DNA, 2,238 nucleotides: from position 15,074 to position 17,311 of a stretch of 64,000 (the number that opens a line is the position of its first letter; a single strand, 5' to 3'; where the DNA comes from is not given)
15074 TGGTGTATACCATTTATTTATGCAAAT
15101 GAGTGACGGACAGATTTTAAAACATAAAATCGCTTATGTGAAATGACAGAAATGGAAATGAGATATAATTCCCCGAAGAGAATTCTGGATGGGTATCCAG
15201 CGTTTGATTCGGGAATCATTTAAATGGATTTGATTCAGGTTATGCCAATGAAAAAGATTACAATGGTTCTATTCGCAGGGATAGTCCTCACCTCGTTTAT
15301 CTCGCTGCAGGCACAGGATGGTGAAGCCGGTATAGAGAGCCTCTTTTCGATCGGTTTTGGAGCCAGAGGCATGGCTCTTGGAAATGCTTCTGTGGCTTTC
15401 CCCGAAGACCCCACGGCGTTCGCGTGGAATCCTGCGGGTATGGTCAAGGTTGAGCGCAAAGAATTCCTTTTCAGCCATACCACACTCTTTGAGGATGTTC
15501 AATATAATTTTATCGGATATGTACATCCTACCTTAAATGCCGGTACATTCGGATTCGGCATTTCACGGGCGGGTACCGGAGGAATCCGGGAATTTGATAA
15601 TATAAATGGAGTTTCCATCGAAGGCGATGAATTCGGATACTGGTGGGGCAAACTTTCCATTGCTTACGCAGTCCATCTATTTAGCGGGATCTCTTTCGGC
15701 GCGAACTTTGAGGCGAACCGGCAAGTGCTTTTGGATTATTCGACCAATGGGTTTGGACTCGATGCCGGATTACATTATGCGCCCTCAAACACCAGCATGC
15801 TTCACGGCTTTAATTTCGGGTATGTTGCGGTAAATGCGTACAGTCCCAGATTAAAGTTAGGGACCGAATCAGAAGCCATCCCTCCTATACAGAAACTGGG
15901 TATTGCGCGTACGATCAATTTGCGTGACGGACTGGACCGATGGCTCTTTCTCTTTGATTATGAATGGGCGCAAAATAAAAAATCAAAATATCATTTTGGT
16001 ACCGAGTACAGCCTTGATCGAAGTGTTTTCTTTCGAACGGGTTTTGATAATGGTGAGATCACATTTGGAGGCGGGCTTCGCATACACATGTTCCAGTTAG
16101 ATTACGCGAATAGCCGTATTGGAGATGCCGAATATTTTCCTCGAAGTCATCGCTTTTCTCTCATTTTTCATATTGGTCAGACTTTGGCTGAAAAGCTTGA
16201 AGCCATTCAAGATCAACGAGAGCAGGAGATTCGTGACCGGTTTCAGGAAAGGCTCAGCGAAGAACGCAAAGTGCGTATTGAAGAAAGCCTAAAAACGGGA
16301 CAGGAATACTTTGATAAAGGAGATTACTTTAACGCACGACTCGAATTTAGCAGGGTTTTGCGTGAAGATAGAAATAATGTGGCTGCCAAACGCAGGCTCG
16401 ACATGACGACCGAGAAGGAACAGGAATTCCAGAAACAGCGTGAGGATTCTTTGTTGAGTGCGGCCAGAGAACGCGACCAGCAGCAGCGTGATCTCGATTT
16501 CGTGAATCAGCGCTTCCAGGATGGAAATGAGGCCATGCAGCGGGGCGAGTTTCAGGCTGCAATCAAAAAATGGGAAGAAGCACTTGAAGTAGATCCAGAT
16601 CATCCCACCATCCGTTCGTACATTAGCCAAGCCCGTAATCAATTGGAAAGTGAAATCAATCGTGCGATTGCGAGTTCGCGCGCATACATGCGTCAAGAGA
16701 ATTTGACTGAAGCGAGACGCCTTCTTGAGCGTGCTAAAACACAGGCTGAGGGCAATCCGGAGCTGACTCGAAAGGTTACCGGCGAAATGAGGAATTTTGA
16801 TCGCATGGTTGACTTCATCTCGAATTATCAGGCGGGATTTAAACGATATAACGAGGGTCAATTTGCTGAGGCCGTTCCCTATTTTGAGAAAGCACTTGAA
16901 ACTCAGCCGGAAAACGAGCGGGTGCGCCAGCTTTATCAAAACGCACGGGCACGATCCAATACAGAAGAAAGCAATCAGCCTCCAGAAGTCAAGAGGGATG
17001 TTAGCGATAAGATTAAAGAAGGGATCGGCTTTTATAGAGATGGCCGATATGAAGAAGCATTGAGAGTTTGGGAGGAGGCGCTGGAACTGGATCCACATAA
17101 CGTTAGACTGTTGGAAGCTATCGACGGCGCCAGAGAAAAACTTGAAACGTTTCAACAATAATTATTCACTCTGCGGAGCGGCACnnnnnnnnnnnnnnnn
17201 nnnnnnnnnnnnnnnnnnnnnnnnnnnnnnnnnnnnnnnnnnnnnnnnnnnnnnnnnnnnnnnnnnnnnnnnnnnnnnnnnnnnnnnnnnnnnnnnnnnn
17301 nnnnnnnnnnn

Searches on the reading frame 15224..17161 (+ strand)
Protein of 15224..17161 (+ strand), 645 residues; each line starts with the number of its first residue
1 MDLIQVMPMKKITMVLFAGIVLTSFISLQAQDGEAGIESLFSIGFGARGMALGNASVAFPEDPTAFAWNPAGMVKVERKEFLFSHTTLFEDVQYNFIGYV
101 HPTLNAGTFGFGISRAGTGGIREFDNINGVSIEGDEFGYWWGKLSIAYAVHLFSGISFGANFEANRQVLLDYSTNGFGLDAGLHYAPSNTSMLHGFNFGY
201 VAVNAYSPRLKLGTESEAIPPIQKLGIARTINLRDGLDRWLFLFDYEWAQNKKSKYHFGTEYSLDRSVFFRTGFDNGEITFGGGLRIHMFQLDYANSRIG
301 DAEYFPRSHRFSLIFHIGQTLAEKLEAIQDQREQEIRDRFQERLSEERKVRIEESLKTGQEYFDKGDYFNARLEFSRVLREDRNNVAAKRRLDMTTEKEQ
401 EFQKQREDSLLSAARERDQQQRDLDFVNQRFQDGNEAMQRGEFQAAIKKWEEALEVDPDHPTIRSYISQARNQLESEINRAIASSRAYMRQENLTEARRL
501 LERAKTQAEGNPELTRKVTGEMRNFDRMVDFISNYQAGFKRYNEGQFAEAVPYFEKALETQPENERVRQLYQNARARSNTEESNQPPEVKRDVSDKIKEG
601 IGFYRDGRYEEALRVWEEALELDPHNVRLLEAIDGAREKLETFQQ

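Call 49: search_protein_families(library=pfam, proteins=[window:15224-17161:+], max_evalue=0.00001)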
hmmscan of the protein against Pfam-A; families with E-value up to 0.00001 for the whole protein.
window:15224-17161:+ (645 aa): 13 families
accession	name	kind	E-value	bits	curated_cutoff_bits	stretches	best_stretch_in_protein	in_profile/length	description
PF07719.23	TPR_2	-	3.1e-24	83.5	27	0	599-626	7-34/34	Tetratricopeptide repeat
PF13414.12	TPR_11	-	2.9e-18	65.7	26.8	1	434-465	1-32/42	TPR repeat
PF00515.34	TPR_1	-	7.9e-17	60.7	27.8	0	603-626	11-34/34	Tetratricopeptide repeat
PF14559.12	TPR_19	-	5.2e-16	59.2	25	0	544-571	4-31/68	Tetratricopeptide repeat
PF13428.12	TPR_14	-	9.6e-16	57.2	23.5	0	604-631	12-39/44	Tetratricopeptide repeat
PF13432.12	TPR_16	-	6.8e-14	52.4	32.7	0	434-471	4-41/65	Tetratricopeptide repeat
PF13424.12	TPR_12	-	1.8e-09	38.1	30.1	0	604-622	14-32/77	Tetratricopeptide repeat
PF13181.12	TPR_8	-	3.4e-09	36.6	25.7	0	543-564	13-34/34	Tetratricopeptide repeat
PF13176.12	TPR_7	-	1.5e-08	34.5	27.9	0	544-564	12-34/36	Tetratricopeptide repeat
PF13374.12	TPR_10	-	1.9e-07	31.3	27.5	0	485-504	9-28/42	Tetratricopeptide repeat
PF24575.1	TPR_Slam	-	5.2e-07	30.5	35.2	0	491-569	5-85/104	Surface lipoprotein assembly modifier, N-terminal TPR repeats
PF13371.12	TPR_9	-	7e-06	26.4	35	0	536-570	34-68/73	Tetratricopeptide repeat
PF03687.19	UPF0164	-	8e-06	25.3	21.4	0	41-163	44-161/325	Uncharacterised protein family (UPF0164)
